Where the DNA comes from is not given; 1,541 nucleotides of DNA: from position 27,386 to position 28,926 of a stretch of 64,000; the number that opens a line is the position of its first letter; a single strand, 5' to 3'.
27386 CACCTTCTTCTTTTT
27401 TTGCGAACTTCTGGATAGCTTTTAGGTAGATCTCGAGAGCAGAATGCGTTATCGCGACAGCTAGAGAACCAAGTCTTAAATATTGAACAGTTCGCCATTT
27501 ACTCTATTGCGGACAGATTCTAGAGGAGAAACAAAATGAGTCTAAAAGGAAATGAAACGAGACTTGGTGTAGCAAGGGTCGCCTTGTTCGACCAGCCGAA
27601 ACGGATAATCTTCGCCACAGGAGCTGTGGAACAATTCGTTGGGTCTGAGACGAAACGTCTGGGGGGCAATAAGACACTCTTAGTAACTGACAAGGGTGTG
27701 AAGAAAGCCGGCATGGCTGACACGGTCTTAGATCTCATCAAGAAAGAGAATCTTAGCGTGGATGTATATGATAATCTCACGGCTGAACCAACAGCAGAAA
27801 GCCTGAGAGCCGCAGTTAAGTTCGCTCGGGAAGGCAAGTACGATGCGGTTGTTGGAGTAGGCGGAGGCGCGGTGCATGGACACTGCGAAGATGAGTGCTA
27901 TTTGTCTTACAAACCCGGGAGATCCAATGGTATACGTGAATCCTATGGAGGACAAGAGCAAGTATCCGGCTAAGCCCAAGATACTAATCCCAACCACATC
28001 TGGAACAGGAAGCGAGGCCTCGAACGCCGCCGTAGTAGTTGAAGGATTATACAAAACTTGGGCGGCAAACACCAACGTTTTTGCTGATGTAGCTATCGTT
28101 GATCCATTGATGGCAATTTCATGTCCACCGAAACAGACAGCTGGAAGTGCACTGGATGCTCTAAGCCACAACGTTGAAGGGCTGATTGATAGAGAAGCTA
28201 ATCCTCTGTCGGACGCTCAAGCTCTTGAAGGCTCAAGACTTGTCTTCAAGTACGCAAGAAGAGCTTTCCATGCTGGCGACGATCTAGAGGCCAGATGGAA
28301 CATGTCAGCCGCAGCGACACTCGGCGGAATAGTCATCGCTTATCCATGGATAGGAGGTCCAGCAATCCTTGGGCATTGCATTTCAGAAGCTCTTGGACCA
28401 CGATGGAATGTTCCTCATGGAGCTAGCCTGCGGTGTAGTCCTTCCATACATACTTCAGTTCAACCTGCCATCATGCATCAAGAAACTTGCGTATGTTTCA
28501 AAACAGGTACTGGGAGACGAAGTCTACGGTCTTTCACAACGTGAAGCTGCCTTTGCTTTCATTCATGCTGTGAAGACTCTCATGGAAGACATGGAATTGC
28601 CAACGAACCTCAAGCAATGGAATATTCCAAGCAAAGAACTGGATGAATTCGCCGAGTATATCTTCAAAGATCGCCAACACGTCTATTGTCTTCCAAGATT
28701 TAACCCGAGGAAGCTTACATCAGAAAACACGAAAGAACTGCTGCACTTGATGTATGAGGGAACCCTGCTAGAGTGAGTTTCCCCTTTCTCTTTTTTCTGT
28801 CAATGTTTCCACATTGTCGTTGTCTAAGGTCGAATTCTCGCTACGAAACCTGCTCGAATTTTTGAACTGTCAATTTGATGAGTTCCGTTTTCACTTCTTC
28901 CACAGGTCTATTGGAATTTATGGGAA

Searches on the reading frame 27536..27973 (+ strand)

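Call 25: search_protein_families(library=pfam, proteins=[window:27536-27973:+], max_evalue=0.001)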
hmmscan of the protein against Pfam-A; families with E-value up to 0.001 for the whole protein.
window:27536-27973:+ (145 aa): 2 families
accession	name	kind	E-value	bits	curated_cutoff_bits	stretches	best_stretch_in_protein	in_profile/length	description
PF00465.25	Fe-ADH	-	6.3e-22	78.4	31.3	1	21-114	1-93/168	Iron-containing alcohol dehydrogenase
PF13685.12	Fe-ADH_2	-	4.6e-09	36.9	28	1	39-114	14-87/149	Iron-containing alcohol dehydrogenase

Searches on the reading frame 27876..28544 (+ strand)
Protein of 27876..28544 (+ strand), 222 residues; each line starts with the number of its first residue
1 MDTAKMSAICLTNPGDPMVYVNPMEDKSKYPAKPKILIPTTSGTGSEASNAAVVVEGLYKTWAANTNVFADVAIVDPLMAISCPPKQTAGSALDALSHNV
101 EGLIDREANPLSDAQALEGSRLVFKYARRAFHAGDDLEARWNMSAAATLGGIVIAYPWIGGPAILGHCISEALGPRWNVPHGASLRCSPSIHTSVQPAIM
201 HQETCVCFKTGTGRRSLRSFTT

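Call 25: search_protein_families(library=pfam, proteins=[window:27876-28544:+], max_evalue=0.001)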
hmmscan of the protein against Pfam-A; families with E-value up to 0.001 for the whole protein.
window:27876-28544:+ (222 aa): 2 families
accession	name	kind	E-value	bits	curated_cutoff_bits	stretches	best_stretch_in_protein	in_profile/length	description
PF25137.1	ADH_Fe_C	-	1.4e-15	57.9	27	1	88-184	1-93/194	Fe-containing alcohol dehydrogenase family, C-terminal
PF00465.25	Fe-ADH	-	2.9e-13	50.2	31.3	1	1-77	93-168/168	Iron-containing alcohol dehydrogenase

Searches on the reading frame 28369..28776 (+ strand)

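Call 25: search_protein_families(library=pfam, proteins=[window:28369-28776:+], max_evalue=0.001)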
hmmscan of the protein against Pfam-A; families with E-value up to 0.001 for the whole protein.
window:28369-28776:+ (135 aa): 1 family
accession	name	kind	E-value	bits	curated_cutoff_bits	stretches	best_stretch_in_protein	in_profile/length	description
PF25137.1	ADH_Fe_C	-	6.6e-12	46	27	1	20-126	93-191/194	Fe-containing alcohol dehydrogenase family, C-terminal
